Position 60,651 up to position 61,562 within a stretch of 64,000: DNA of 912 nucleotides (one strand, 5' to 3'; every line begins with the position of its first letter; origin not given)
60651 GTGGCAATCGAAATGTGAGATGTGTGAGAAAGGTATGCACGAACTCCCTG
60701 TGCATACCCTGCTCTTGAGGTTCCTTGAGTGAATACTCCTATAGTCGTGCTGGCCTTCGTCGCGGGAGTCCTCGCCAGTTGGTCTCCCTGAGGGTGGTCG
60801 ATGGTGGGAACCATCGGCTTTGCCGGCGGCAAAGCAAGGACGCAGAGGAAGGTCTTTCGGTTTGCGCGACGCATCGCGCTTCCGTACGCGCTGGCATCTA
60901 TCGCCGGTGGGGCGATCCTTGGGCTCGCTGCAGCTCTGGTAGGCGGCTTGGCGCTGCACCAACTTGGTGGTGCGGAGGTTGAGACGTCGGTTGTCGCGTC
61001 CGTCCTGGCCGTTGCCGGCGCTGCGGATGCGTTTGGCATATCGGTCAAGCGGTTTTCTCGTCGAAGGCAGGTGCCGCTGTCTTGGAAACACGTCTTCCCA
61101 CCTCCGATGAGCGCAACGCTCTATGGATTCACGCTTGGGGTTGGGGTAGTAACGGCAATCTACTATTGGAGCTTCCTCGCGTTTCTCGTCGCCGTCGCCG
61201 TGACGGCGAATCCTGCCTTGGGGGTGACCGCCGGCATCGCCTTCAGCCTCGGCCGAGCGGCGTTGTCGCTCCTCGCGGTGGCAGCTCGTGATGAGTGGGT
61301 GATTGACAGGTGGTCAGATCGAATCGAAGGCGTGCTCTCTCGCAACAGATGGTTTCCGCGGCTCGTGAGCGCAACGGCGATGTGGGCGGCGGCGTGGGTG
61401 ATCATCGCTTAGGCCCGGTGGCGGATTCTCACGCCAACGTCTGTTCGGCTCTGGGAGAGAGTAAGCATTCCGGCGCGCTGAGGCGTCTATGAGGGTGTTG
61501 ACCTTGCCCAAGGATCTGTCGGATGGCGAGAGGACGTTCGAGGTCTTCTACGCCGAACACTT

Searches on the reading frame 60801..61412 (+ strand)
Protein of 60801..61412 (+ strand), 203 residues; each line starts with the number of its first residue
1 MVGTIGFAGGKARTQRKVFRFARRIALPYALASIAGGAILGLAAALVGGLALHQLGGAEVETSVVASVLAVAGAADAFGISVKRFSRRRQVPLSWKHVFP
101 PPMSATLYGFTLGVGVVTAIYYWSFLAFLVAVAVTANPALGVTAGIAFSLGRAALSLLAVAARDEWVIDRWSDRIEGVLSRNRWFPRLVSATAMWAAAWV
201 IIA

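Call 4: search_protein_families(library=pfam, proteins=[window:60801-61412:+], max_evalue=1)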
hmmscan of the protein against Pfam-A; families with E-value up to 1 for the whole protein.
window:60801-61412:+ (203 aa): 0 families

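Call 5: search_protein_families(library=ncbifam, proteins=[window:60801-61412:+], max_evalue=1)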
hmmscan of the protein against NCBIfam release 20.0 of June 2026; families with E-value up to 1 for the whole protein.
window:60801-61412:+ (203 aa): 0 families

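Call 57: search_protein_families(library=padloc, proteins=[window:60801-61412:+], max_evalue=0.01)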
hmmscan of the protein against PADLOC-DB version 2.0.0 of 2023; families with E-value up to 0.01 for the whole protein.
window:60801-61412:+ (203 aa): 0 families

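Call 59: search_solved_structures(query=A5, max_evalue=10, show_alignments=2)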
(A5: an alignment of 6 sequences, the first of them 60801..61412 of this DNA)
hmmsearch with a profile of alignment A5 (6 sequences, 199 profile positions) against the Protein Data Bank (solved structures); distinct sequences matched with E-value up to 10: 1.
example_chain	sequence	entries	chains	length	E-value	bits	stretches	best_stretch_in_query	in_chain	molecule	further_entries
6ft5_A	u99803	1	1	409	0.29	14.1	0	162-192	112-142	alphaRep A3_A3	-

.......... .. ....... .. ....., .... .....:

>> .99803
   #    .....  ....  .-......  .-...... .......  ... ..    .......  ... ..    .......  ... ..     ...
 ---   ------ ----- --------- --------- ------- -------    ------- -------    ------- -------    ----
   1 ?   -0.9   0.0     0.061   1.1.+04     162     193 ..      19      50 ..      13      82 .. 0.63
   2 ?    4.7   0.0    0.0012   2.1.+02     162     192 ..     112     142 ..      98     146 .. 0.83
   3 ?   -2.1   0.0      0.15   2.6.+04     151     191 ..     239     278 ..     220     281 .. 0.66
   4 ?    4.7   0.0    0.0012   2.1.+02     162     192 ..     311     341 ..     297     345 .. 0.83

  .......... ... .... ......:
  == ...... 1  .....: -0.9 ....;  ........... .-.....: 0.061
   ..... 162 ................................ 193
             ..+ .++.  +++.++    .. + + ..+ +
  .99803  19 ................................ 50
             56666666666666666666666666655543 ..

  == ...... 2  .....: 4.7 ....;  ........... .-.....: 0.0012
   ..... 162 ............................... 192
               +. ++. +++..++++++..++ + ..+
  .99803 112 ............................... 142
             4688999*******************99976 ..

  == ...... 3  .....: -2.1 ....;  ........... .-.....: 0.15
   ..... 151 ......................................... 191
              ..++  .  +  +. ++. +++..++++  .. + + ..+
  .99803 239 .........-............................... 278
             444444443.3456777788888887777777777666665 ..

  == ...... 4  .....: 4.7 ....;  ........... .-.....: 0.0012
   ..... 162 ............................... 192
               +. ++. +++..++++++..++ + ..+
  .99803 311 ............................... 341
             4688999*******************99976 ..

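Call 60: search_protein_families(library=pfam, alignment_id=A5, max_evalue=1)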
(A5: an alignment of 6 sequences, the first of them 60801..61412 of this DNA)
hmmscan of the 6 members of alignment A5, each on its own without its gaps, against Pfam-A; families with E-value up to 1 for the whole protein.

A. member 1, window:60801-61412:+ (203 aa): 0 families

B. families by the number of members that match (of 6 scanned): 3 families
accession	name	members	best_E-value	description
PF15141.11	UQCC3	1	0.065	Ubiquinol-cytochrome-c reductase complex assembly factor 3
PF07119.17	DUF1375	1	0.21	Protein of unknown function (DUF1375)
PF01146.22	Caveolin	1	0.88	Caveolin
